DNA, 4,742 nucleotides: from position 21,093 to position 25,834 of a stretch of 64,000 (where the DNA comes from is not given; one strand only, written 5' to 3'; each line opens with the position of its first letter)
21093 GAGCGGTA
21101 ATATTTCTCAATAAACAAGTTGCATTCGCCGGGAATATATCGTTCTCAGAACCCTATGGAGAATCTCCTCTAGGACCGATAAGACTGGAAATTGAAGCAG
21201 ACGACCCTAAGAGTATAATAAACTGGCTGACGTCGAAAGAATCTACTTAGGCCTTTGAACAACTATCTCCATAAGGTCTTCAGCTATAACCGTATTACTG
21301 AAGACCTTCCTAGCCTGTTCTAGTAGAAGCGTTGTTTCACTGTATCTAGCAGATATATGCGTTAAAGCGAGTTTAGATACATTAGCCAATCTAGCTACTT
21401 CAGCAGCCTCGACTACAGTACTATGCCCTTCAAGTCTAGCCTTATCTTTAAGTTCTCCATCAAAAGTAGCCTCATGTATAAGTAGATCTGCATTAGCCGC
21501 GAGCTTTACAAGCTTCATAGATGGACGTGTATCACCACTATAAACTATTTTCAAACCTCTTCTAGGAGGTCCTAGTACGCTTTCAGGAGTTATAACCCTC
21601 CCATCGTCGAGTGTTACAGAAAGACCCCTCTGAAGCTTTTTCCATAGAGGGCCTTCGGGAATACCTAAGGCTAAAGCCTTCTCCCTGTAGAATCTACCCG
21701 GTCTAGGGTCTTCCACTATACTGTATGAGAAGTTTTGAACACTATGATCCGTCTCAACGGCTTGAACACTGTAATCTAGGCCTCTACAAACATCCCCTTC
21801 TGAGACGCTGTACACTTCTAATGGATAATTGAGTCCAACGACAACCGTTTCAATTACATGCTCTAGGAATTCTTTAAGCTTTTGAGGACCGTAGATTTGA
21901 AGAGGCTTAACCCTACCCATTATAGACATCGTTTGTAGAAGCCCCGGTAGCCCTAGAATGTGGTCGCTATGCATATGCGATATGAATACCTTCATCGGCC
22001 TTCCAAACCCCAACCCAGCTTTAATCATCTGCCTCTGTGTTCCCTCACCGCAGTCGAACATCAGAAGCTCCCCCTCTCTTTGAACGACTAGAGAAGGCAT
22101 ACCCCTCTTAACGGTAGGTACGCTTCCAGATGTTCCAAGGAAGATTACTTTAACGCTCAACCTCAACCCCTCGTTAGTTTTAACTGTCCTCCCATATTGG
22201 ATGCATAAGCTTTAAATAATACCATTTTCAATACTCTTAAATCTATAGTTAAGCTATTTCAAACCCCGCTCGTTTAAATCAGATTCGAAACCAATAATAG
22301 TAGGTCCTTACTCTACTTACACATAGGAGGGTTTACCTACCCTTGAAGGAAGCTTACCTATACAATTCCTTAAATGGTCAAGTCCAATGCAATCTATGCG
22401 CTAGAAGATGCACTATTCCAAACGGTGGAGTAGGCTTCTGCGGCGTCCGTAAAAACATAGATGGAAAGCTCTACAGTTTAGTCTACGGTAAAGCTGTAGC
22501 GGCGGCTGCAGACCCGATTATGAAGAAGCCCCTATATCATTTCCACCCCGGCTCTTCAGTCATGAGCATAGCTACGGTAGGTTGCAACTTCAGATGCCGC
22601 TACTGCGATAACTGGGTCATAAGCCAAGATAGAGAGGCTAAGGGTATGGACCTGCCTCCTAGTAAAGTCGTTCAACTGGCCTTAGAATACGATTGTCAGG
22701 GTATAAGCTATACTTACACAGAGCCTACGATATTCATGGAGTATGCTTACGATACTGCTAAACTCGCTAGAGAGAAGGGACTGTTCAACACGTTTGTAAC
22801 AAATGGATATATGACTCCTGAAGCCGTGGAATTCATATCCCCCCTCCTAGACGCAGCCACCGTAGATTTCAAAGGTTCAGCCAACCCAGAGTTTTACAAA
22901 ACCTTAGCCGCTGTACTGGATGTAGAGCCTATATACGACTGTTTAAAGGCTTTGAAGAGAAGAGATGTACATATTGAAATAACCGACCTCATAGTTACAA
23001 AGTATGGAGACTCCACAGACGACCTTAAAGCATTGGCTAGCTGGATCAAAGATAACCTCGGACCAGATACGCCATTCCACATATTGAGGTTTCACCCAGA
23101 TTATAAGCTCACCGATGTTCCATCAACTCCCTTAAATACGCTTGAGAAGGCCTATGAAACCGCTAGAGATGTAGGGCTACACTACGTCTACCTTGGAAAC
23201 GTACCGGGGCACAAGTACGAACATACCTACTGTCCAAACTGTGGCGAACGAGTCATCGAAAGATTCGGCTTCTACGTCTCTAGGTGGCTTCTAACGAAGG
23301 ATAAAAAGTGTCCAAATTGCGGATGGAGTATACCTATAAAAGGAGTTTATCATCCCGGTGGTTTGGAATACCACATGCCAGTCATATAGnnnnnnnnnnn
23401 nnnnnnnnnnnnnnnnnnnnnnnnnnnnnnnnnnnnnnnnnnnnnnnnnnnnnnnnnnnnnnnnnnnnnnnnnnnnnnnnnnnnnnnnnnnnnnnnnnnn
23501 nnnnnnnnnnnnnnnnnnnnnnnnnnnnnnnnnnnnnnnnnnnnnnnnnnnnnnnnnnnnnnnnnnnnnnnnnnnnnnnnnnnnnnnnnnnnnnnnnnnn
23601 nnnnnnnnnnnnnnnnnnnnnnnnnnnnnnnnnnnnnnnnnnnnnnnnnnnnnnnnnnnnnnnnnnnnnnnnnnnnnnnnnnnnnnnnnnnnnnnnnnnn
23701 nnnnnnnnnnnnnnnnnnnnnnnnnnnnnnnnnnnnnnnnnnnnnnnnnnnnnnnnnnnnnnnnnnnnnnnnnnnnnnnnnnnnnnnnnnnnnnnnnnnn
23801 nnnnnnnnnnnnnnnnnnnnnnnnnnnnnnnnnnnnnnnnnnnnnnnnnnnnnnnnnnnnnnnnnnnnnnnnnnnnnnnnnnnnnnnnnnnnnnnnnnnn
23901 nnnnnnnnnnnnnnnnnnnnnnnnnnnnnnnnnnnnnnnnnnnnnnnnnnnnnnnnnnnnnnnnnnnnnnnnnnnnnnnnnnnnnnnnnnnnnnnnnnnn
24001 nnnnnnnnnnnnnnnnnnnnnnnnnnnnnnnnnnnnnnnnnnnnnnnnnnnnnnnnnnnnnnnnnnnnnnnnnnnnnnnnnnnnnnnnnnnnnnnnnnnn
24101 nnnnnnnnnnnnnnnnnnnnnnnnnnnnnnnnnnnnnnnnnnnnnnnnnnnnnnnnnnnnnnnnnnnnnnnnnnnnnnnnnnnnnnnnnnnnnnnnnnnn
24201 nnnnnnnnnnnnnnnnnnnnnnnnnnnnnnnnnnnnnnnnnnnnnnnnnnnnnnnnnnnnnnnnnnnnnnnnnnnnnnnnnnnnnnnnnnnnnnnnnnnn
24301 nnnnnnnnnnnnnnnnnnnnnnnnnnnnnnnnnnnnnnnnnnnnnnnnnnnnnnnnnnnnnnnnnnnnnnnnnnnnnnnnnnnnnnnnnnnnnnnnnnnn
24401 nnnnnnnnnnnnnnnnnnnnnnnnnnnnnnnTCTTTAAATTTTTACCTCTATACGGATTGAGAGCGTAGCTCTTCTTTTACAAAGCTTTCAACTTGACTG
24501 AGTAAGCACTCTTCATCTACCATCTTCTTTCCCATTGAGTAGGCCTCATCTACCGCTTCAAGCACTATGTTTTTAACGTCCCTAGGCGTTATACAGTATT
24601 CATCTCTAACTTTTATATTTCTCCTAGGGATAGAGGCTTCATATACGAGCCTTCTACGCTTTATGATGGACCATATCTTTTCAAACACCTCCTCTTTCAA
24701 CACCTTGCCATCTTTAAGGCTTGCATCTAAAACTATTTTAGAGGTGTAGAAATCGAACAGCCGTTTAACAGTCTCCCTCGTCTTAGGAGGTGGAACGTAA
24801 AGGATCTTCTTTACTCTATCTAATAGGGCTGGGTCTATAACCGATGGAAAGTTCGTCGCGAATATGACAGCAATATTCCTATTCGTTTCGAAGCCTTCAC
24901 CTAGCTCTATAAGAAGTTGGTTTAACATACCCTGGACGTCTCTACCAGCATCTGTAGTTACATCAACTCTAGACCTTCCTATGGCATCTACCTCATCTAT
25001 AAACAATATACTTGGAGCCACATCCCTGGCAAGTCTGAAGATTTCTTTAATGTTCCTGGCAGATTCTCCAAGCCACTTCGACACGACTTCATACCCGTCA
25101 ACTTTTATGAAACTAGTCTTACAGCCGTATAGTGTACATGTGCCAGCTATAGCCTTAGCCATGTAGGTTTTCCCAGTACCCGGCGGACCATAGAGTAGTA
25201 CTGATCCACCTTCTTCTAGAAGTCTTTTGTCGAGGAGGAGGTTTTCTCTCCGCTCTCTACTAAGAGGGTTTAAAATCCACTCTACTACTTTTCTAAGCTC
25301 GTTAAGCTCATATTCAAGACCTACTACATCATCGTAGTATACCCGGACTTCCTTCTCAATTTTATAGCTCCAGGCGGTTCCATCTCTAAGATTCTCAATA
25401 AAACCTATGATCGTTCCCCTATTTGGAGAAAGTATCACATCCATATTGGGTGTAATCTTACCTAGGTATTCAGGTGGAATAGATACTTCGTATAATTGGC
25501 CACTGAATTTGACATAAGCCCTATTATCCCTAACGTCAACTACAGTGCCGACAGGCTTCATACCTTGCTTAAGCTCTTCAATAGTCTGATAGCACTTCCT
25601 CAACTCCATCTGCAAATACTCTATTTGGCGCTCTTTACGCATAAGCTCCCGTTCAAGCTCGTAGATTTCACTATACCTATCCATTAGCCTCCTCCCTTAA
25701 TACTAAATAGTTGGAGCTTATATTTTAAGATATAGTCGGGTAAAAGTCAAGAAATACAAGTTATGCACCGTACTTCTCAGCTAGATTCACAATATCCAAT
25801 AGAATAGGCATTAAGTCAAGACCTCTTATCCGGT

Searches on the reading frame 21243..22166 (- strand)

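Call 97: search_protein_families(library=pfam, proteins=[window:21243-22166:-], max_evalue=0.0001)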
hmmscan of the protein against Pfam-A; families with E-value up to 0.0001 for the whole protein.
window:21243-22166:- (307 aa): 3 families
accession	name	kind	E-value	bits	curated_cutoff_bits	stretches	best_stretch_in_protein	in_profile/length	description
PF12706.13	Lactamase_B_2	-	9.5e-14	51.9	27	2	37-145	5-116/200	Beta-lactamase superfamily domain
PF00753.33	Lactamase_B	-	7.5e-09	36.2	22.7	1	25-79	8-66/196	Metallo-beta-lactamase superfamily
PF13691.12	Lactamase_B_4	-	2.7e-06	27.4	27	1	22-72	11-63/63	tRNase Z endonuclease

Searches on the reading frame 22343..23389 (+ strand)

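Call 97: search_protein_families(library=pfam, proteins=[window:22343-23389:+], max_evalue=0.0001)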
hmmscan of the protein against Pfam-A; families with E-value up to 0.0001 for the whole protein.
window:22343-23389:+ (348 aa): 3 families
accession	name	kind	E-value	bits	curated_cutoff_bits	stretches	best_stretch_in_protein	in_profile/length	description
PF04055.27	Radical_SAM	-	1.1e-19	71.7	29.5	1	77-235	3-166/166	Radical SAM superfamily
PF13248.11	Zn_ribbon_3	-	2.9e-05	23.8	27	0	294-306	2-13/26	zinc-ribbon domain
PF07754.17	HVO_2753_ZBP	-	4.1e-05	23.7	33.2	1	287-327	9-46/46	Small zinc finger protein HVO_2753-like, Zn-binding pocket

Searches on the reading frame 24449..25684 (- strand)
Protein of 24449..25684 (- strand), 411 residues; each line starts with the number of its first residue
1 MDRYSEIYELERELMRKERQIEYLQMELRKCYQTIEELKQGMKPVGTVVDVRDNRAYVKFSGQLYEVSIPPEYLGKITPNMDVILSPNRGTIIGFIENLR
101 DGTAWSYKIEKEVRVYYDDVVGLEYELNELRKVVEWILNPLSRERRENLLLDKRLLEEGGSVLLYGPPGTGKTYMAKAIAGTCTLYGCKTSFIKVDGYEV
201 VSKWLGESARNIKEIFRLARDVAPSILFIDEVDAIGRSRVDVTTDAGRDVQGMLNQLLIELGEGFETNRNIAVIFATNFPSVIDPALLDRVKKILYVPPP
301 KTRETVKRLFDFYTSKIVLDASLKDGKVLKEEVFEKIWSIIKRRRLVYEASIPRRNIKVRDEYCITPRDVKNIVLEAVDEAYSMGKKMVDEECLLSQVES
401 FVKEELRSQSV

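Call 3: search_protein_families(library=pfam, proteins=[window:24449-25684:-], max_evalue=0.1)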
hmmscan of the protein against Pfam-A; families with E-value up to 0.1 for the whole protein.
window:24449-25684:- (411 aa): 26 families (the best 25 are shown)
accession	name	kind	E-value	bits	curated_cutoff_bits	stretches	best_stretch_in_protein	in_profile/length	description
PF00004.35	AAA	-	8e-36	123.8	21.2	1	162-298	1-130/131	ATPase family associated with various cellular activities (AAA)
PF01695.23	IstB_IS21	-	1.5e-06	28.3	24.1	1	156-232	89-162/238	IstB-like ATP binding protein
PF01057.23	Parvo_NS1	-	2.3e-06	27.3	20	1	161-188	115-142/271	Parvovirus non-structural protein NS1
PF20720.3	nSTAND3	-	1.8e-05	24.9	27.2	1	154-241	12-81/155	Novel STAND NTPase 3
PF13481.12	AAA_25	-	3.8e-05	23.9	27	1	145-186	20-59/195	AAA domain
PF07724.20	AAA_2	-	5e-05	23.8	27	1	160-279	4-125/166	AAA domain (Cdc48 subfamily)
PF13191.12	AAA_16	-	5.4e-05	24.2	32.6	1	150-180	15-45/167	AAA ATPase domain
PF07728.20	AAA_5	-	0.00013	22.4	22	1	162-243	2-86/139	AAA domain (dynein-related subfamily)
PF13401.12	AAA_22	-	0.00033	21.4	27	1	158-189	4-33/130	AAA domain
PF13479.12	AAA_24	-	0.0011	19.3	27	1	161-209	4-45/195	AAA domain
PF05496.18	RuvB_N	-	0.0013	18.9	27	1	161-193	35-67/159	Holliday junction DNA helicase RuvB P-loop domain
PF13173.12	AAA_14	-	0.0044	17.5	27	1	162-235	5-74/129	AAA domain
PF06068.19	TIP49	-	0.0052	16.4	23.8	1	159-205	50-93/347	TIP49 P-loop domain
PF12775.13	AAA_7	-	0.0055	16.7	25.8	1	153-183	27-57/181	P-loop containing dynein motor region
PF13604.12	AAA_30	-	0.0086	16.3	27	1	156-237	14-102/191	AAA domain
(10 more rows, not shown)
